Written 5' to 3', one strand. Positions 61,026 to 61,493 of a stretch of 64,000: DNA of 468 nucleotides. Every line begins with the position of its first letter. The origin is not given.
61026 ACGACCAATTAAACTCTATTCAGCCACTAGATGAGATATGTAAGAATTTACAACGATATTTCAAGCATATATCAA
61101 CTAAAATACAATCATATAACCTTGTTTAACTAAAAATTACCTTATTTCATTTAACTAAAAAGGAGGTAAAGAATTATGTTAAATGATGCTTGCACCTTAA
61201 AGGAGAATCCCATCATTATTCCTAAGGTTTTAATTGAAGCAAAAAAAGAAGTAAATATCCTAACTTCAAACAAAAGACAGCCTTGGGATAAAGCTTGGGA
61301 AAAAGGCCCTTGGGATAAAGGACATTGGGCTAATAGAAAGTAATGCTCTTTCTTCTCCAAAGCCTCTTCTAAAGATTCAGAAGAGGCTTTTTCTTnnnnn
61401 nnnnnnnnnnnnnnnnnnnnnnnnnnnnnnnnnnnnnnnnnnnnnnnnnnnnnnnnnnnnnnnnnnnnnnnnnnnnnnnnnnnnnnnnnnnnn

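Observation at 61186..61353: Unannotated 55-aa ORF with repeated PWDK/W[DE]K motif absent from the six-frame track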

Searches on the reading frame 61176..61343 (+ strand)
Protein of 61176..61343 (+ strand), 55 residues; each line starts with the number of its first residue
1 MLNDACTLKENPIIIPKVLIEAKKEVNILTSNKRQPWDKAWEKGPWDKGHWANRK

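Call 3: search_protein_families(library=pfam, proteins=[window:61176-61343:+], max_evalue=0.01)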
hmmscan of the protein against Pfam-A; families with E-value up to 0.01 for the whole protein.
window:61176-61343:+ (55 aa): 0 families

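Call 4: search_protein_families(library=ncbifam, proteins=[window:61176-61343:+], max_evalue=0.01)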
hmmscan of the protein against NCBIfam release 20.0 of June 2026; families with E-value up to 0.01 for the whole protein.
window:61176-61343:+ (55 aa): 0 families

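Call 7: find_homologous_proteins(query=window:61176-61340:+, max_evalue=10)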
Query seq(55 aa) (55 aa): 31 proteins with E <= 10 among 31 candidates.
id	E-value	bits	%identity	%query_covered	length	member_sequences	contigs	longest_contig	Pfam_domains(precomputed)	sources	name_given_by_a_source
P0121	5.0e-31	122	100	100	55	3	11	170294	-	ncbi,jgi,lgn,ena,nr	ncbi:MAG: hypothetical protein PHH35_02045 [Candidatus Pacebacteria bacterium]|jgi:hypothetical prot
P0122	2.6e-18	83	67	100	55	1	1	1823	-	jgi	-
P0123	3.7e-18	82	69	100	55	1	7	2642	-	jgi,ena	-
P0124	1.8e-17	80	65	100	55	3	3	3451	-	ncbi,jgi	-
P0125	2.8e-17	79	67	100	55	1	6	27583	-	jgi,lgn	-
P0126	1.9e-16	77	65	100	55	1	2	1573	-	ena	-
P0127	2.1e-16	77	64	100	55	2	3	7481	-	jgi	jgi:hypothetical protein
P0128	5.3e-16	75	63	98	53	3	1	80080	-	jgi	jgi:hypothetical protein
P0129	8.8e-16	75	64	100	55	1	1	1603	-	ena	-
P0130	1.1e-15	74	62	100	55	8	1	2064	-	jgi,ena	-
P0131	1.5e-15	74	64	100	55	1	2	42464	-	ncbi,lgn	-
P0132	2.8e-15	73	64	100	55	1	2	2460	-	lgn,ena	-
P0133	7.3e-15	72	62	100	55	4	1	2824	-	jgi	-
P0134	8.4e-15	72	58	100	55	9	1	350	-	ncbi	-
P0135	8.6e-15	71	64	100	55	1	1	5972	-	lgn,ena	-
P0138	4.1e-14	69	60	100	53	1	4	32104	-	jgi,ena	-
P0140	1.2e-13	68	63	93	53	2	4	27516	-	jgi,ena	-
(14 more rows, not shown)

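Call 10: find_encoding_contigs(protein=P0128, flank=6000, max_places=3)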
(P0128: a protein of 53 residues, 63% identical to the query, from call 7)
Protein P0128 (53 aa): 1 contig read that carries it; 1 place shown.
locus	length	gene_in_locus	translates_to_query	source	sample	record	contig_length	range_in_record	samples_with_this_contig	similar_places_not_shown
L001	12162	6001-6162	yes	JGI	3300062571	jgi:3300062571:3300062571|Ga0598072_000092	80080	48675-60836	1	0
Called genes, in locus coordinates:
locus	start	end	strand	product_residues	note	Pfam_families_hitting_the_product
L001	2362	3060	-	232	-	-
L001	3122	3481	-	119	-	PF02675:AdoMet_dc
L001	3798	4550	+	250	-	-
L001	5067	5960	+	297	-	PF04055:Radical_SAM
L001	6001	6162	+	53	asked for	-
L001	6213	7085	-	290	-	-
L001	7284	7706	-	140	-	PF00011:HSP20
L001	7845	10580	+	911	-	PF17191:RecG_wedge, PF01336:tRNA_anti-codon (weak), PF04851:ResIII, PF00270:DEAD, PF13366:PDDEXK_3, PF00271:Helicase_C, PF19833:RecG_dom3_C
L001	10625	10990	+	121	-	-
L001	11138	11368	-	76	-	PF07927:HicA_toxin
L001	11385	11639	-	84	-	PF21748:UPF0150 (weak), PF15919:HicB_lk_antitox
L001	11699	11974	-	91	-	PF13385:Laminin_G_3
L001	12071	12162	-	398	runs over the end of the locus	PF02163:Peptidase_M50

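Call 11: find_encoding_contigs(protein=P0131, flank=6000, max_places=3)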
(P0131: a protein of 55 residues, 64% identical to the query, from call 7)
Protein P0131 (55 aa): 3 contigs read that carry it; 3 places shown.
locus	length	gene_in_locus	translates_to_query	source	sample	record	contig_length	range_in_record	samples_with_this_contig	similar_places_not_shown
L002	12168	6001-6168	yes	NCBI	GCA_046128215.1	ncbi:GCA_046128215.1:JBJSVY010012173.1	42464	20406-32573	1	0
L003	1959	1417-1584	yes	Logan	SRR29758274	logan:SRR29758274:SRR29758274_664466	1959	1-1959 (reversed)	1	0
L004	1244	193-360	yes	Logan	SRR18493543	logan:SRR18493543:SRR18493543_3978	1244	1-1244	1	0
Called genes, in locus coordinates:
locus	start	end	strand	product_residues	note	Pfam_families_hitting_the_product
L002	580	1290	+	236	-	PF00318:Ribosomal_S2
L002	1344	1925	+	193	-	PF00889:EF_TS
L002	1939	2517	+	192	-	-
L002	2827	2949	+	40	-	-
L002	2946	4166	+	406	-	PF00579:tRNA-synt_1b, PF01479:S4 (weak)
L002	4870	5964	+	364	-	PF04055:Radical_SAM, PF13353:Fer4_12 (weak)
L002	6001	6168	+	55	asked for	-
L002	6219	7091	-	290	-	-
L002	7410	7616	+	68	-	PF13560:HTH_31, PF12844:HTH_19, PF01381:HTH_3, PF13443:HTH_26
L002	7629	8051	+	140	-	-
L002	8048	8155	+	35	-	-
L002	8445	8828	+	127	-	-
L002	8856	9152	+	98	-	-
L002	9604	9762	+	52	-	PF00471:Ribosomal_L33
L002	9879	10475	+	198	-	PF04138:GtrA_DPMS_TM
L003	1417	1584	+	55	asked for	-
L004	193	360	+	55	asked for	-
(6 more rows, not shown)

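Call 12: find_encoding_contigs(protein=P0138, flank=6000, max_places=2)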
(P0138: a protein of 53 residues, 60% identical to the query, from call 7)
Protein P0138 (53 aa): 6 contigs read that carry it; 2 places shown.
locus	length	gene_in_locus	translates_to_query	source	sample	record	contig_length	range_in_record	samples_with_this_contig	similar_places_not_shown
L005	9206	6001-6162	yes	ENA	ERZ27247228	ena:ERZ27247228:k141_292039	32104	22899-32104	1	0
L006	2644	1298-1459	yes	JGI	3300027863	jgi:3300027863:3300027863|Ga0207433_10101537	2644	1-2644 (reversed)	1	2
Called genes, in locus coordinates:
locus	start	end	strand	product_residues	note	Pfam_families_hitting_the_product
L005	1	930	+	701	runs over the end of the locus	PF17854:FtsK_alpha, PF01580:FtsK_SpoIIIE, PF09397:FtsK_gamma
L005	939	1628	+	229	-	PF13413:HTH_25, PF09136:Glucodextran_B (weak)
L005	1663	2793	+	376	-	PF05496:RuvB_N (faint), PF13177:DNA_pol3_delta2, PF13604:AAA_30 (weak), PF00004:AAA, PF07728:AAA_5 (faint), PF13401:AAA_22 (weak), PF22608:DNAX_ATPase_lid (weak), PF12169:DNA_pol3_gamma3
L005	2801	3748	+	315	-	PF09864:MliC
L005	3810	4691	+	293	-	PF00561:Abhydrolase_1 (faint), PF12146:Hydrolase_4, PF12697:Abhydrolase_6, PF06821:Ser_hydrolase (faint), PF08538:DUF1749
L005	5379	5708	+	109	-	-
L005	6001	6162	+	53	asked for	-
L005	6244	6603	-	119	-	-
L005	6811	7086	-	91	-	-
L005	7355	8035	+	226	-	PF20582:UPF0758_N, PF04002:RadC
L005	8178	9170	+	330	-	PF13310:Virulence_RhuM, PF02661:Fic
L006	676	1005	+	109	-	-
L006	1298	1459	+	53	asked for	-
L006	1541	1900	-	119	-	-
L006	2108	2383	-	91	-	-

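Call 13: find_encoding_contigs(protein=P0125, flank=6000, max_places=2)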
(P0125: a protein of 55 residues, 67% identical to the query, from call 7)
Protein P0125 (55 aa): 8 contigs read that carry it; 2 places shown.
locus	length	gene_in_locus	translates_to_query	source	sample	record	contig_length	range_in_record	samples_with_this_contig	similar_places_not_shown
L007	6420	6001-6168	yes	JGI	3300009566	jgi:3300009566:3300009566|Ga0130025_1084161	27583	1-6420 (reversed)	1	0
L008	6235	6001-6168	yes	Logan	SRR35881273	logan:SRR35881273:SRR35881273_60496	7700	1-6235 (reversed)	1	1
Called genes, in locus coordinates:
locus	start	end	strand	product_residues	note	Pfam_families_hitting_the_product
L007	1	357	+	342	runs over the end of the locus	-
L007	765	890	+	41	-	-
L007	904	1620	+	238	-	-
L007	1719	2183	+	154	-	-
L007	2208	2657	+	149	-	-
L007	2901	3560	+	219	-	-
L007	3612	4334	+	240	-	-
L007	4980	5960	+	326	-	PF04055:Radical_SAM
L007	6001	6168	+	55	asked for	-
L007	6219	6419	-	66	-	?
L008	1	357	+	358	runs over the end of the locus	-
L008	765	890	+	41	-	-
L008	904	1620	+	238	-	-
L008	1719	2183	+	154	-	-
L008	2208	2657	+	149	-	-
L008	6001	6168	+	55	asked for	-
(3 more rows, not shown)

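Call 14: find_encoding_contigs(protein=P0140, flank=6000, max_places=2)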
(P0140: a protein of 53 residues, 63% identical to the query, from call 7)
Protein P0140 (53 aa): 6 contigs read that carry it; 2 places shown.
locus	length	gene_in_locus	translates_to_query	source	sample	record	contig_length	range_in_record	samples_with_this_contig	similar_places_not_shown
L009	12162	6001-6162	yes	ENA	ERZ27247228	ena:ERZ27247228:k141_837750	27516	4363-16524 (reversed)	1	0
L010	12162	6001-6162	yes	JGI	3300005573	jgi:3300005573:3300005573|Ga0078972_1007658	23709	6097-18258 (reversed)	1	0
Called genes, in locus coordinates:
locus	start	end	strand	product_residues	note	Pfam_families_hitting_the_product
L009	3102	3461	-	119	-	PF02675:AdoMet_dc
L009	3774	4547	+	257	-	-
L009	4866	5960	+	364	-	PF04055:Radical_SAM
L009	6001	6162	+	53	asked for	-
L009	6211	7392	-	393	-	-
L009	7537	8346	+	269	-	PF00149:Metallophos, PF12850:Metallophos_2 (weak)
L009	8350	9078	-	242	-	PF18912:DZR_2 (weak), PF00156:Pribosyltran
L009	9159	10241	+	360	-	PF11104:PilM_2, PF14450:FtsA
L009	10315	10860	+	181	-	PF05137:PilN (weak)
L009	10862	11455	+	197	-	PF04350:PilO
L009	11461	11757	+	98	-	-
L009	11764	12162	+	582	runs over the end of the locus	PF05157:MshEN, PF00437:T2SSE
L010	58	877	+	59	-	-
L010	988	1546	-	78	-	-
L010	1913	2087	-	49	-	-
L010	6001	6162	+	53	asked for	-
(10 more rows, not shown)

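Call 29: search_protein_representatives(alignment_id=A1)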
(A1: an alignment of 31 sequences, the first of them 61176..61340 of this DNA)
Query: 31 sequences, 55 profile positions. Proteins with E-value up to 0.001 (for the whole library): 68; up to 1e-10: 36; up to 1e-30: 0. The best 68 are listed.
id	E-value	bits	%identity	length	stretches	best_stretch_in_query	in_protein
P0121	3.8e-24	100.8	-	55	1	1-55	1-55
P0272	4.9e-20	87.7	-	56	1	1-55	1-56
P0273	1.5e-19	86.1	-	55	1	1-55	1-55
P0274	5.4e-19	84.3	-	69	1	1-55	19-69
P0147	6.8e-19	84.0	-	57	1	1-55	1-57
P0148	1.1e-18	83.3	-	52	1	10-55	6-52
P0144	2.3e-18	82.3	-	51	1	6-55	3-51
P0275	2.7e-18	82.1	-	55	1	4-55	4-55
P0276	4.2e-18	81.5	-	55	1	1-55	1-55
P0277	1.2e-17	80.0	-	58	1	6-55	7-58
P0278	1.5e-17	79.7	-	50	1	10-54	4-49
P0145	1.8e-17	79.4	-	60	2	34-55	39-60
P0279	7.9e-17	77.4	-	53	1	6-55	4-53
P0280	9.3e-17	77.1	-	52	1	1-55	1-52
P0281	9.8e-17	77.1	-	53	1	3-55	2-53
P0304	9.1e-09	51.6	-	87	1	23-55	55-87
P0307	9.5e-08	48.3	-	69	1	32-55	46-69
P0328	4.9e-04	36.4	-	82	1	34-55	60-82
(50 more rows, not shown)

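Call 46: find_related_loci(query=A1, collection=genome_contigs, flank=5000)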
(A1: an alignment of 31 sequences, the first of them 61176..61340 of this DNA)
Query A1 (55 aa) in genome_contigs; peptide patterns used: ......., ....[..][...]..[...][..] (x = any residue, [..] = any of these).
50 stretches matched a pattern; 25 encode a relative of the query (tblastn E <= 1e-3); 25 distinct loci.
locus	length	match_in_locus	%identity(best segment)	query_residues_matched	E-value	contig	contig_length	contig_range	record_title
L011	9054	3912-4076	64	1-55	5e-20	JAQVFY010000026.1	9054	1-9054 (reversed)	MAG: Patescibacteria group bacterium isolate STE_17 NODE_20388_length_9054_cov_3.688361_Sandtown_E, whole genome shotgun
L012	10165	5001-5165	62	1-55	6e-20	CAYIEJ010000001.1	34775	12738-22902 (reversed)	MAG TPA_asm: uncultured Candidatus Saccharibacteria bacterium isolate ERP119705_co18_661 genome assembly, contig: NODE_1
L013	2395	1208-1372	62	1-55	1e-18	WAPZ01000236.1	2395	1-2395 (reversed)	MAG: Candidatus Heimdallarchaeota archaeon isolate S146_22 k151_319811, whole genome shotgun sequence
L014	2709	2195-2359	60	1-55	2e-18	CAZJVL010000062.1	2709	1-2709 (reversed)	MAG TPA_asm: uncultured Candidatus Saccharibacteria bacterium isolate binchicken_co173_194 genome assembly, contig: NODE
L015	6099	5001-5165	58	1-55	3e-18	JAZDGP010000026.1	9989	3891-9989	MAG: bacterium isolate MEGAHIT-group-0.272 k141_5760029, whole genome shotgun sequence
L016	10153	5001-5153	60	1-55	1e-17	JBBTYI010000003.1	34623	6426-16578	MAG: Patescibacteria group bacterium isolate H43-bin026_1 H43_bin026_1_000000000003, whole genome shotgun sequence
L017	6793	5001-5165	56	1-55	4e-17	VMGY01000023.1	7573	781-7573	MAG: Parcubacteria group bacterium Athens0714_12 Athens071412_scaffold_3155, whole genome shotgun sequence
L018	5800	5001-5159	62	1-55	9e-17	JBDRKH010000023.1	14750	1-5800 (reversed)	MAG: Patescibacteria group bacterium isolate MEGAHIT-group-1.699 k141_1108524, whole genome shotgun sequence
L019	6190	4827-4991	55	1-55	1e-16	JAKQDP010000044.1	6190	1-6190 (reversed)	MAG: bacterium isolate USDE_maxbin.058 k141_1416521, whole genome shotgun sequence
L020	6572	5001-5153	55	1-55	3e-15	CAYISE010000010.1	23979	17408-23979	MAG TPA_asm: uncultured Candidatus Saccharibacteria bacterium isolate ERP119705_co3_567 genome assembly, contig: NODE_23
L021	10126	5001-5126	67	15-55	8e-15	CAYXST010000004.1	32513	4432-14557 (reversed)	MAG TPA_asm: uncultured Candidatus Saccharibacteria bacterium isolate binchicken_co387_104 genome assembly, contig: NODE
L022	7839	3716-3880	51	1-55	7e-15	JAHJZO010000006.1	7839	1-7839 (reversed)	MAG: Patescibacteria group bacterium isolate Undefined_mixed_planktonic.mb.121 Undefined_mixed_p.mb.121_k141_160973, who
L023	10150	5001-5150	55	1-55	1e-14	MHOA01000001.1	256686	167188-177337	MAG: Candidatus Ryanbacteria bacterium RIFCSPLOWO2_12_FULL_44_26 rifcsplowo2_12_scaffold_107, whole genome shotgun seque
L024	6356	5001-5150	59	9-55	9e-14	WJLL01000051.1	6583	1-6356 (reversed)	MAG: Candidatus Portnoybacteria bacterium isolate Bin_561 k141_3797116, whole genome shotgun sequence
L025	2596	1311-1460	47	1-55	6e-12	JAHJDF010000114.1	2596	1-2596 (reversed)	MAG: Gammaproteobacteria bacterium isolate Modern_marine.mb.36 Modern_marine.mb.36_k141_285810, whole genome shotgun seq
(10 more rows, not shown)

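Call 76: search_protein_families(library=ncbifam, alignment_id=A1, max_evalue=10)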
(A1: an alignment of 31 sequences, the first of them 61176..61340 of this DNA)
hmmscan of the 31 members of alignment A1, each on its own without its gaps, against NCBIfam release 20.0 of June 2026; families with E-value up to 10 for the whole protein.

A. member 1, window:61176-61340:+ (55 aa): 0 families

B. families by the number of members that match (of 31 scanned): 1 family
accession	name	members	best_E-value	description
NF038374.1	omphalotin_tail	2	0.11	omphalotin biosynthesis suicide methyltransferase/RiPP precursor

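Call 77: find_encoding_contigs(protein=P0304, flank=6000, max_places=3)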
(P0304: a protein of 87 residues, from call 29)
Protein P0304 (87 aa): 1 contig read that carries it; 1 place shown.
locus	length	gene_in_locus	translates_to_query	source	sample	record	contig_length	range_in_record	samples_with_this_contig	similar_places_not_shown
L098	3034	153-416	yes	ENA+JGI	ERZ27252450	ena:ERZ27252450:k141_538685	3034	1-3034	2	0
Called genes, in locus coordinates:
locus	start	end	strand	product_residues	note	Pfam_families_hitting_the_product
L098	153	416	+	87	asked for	-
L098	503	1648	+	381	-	PF04055:Radical_SAM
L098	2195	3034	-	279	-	?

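Call 78: find_encoding_contigs(protein=P0328, flank=8000, max_places=3)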
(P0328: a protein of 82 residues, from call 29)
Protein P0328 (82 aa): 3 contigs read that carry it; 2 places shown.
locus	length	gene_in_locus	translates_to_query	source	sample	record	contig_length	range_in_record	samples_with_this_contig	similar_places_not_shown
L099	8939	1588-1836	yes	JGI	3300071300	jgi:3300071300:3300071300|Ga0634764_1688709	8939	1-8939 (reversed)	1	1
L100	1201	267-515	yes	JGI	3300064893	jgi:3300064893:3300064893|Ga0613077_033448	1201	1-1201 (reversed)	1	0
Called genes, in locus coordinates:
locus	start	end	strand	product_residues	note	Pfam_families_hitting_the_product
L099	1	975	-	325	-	?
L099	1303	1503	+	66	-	PF08530:PepX_C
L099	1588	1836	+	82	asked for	-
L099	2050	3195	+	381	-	PF04055:Radical_SAM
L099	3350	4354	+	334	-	-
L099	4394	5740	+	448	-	-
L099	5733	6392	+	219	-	-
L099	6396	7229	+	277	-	-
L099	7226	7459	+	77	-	-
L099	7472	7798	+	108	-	-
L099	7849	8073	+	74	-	PF02604:PhdYeFM_antitox, PF10047:DUF2281 (weak)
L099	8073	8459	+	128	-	PF01850:PIN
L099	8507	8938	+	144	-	?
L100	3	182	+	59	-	?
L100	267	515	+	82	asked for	-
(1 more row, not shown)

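Call 79: find_encoding_contigs(protein=P0307, flank=8000, max_places=3)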
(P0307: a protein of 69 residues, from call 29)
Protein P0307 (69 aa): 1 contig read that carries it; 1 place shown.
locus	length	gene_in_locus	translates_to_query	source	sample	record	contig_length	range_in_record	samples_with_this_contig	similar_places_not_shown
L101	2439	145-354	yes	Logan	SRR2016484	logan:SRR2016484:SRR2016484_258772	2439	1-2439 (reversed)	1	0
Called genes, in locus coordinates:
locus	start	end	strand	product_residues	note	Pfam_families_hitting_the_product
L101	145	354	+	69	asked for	-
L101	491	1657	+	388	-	PF04055:Radical_SAM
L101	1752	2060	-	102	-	-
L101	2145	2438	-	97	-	?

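Call 81: search_protein_families(library=ncbifam, proteins=[L099:2050-3192:+, L099:3350-4351:+, L099:4394-5737:+, L099:5733-6389:+, L099:6396-7226:+, L099:1588-1833:+, L101:491-1654:+], max_evalue=0.001)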
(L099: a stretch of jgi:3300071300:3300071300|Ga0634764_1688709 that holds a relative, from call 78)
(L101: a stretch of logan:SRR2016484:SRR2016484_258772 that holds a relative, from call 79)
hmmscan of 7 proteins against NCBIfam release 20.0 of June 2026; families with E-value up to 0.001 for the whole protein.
L099:2050-3192:+ (381 aa): 61 families (the best 25 are shown)
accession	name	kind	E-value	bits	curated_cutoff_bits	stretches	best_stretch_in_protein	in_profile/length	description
TIGR04261.1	rSAM_GlyRichRpt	subfamily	8.6e-108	360.6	310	1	15-379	1-361/363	cyclophane-forming radical SAM/SPASM peptide maturase GrrM/OscB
NF041718.1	rSAM_phane_AMC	equivalog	2e-91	306.7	425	1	11-378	6-360/362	cyclophane-forming radical SAM peptide maturase AmcB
TIGR03942.1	sulfatase_rSAM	equivalog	1.3e-56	192.3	349.45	1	18-361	7-340/363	anaerobic sulfatase maturase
NF041298.1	rSAM_mat_DynA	equivalog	1.1e-48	166.1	450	1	14-349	4-325/356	dynobactin maturation radical SAM/SPASM protein DynA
NF010308.0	PRK13745.1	equivalog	1.9e-42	145.7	484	1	12-198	15-207/412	anaerobic sulfatase-maturation protein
NF041707.1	rSAM_YhhB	equivalog_domain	1.3e-41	142.8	445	1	13-368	4-355/369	cyclophane-forming radical SAM/SPASM peptide maturase YhhB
NF041300.1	rSAM_mat_DarW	exception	3.5e-38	131.5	650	1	6-344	36-365/415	radical SAM/SPASM peptide maturase DarW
NF010321.0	PRK13758.1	equivalog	7.6e-37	127.3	441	1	11-356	5-341/370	anaerobic sulfatase-maturase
NF038005.1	rSAM_mat_DarE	equivalog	7.9e-31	107.3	650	1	12-344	75-399/432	darobactin maturation radical SAM/SPASM protein DarE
TIGR04269.1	SAM_SPASM_FxsB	subfamily_domain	3e-29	102.2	370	1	13-364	4-351/363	FxsB family cyclophane-forming radical SAM/SPASM peptide maturase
TIGR04083.1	rSAM_pep_methan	hypoth_equivalog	1.6e-28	99.7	300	1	13-345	2-310/376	TIGR04083 family peptide-modifying radical SAM enzyme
NF047865.1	rSAM_PapB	equivalog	2.2e-27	96.1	340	1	13-354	5-325/330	PapB family radical SAM/SPASM ranthipeptide maturase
TIGR03978.1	rSAM_paired_1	equivalog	5.5e-27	94.6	370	1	12-368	84-441/466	His-Xaa-Ser system radical SAM maturase HxsB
TIGR04163.1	rSAM_cobopep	equivalog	5.1e-26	91.4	375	1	1-370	54-411/428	peptide-modifying radical SAM enzyme CbpB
TIGR04068.1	rSAM_ocin_clost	equivalog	1.1e-24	87.2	500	1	8-232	81-311/462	Cys-rich peptide radical SAM maturase CcpM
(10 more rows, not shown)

L099:3350-4351:+ (334 aa): 0 families

L099:4394-5737:+ (448 aa): 0 families

L099:5733-6389:+ (219 aa): 0 families

L099:6396-7226:+ (277 aa): 0 families

L099:1588-1833:+ (82 aa): 0 families

L101:491-1654:+ (388 aa): 54 families (the best 25 are shown)
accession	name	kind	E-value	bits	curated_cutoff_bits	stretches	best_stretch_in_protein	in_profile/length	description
TIGR04261.1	rSAM_GlyRichRpt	subfamily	6.1e-106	354.5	310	1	14-378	1-361/363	cyclophane-forming radical SAM/SPASM peptide maturase GrrM/OscB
NF041718.1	rSAM_phane_AMC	equivalog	1.3e-86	290.8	425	1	9-378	5-361/362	cyclophane-forming radical SAM peptide maturase AmcB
TIGR03942.1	sulfatase_rSAM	equivalog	1.6e-60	205.1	349.45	1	15-364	6-344/363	anaerobic sulfatase maturase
NF041298.1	rSAM_mat_DynA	equivalog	3.2e-48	164.5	450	1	13-350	4-327/356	dynobactin maturation radical SAM/SPASM protein DynA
NF041707.1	rSAM_YhhB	equivalog_domain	1.2e-45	156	445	1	10-372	2-359/369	cyclophane-forming radical SAM/SPASM peptide maturase YhhB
NF010308.0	PRK13745.1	equivalog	1.6e-44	152.5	484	1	5-194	9-202/412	anaerobic sulfatase-maturation protein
NF010321.0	PRK13758.1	equivalog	3.9e-35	121.7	441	1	10-233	5-228/370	anaerobic sulfatase-maturase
NF041300.1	rSAM_mat_DarW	exception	1.3e-34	119.7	650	1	11-345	42-367/415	radical SAM/SPASM peptide maturase DarW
TIGR04269.1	SAM_SPASM_FxsB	subfamily_domain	2.7e-34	118.8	370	1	12-363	4-351/363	FxsB family cyclophane-forming radical SAM/SPASM peptide maturase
NF038005.1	rSAM_mat_DarE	equivalog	8.5e-33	113.7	650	1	11-343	75-399/432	darobactin maturation radical SAM/SPASM protein DarE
TIGR03978.1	rSAM_paired_1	equivalog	5.5e-28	97.9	370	1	10-379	83-452/466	His-Xaa-Ser system radical SAM maturase HxsB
NF047865.1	rSAM_PapB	equivalog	1.9e-27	96.4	340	1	11-353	4-325/330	PapB family radical SAM/SPASM ranthipeptide maturase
TIGR04083.1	rSAM_pep_methan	hypoth_equivalog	2.7e-26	92.4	300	1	13-252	3-228/376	TIGR04083 family peptide-modifying radical SAM enzyme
TIGR04068.1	rSAM_ocin_clost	equivalog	2.1e-25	89.6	500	1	5-223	79-303/462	Cys-rich peptide radical SAM maturase CcpM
TIGR03906.1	quino_hemo_SAM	equivalog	5.3e-23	81.4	453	1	8-195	92-284/467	quinohemoprotein amine dehydrogenase maturation protein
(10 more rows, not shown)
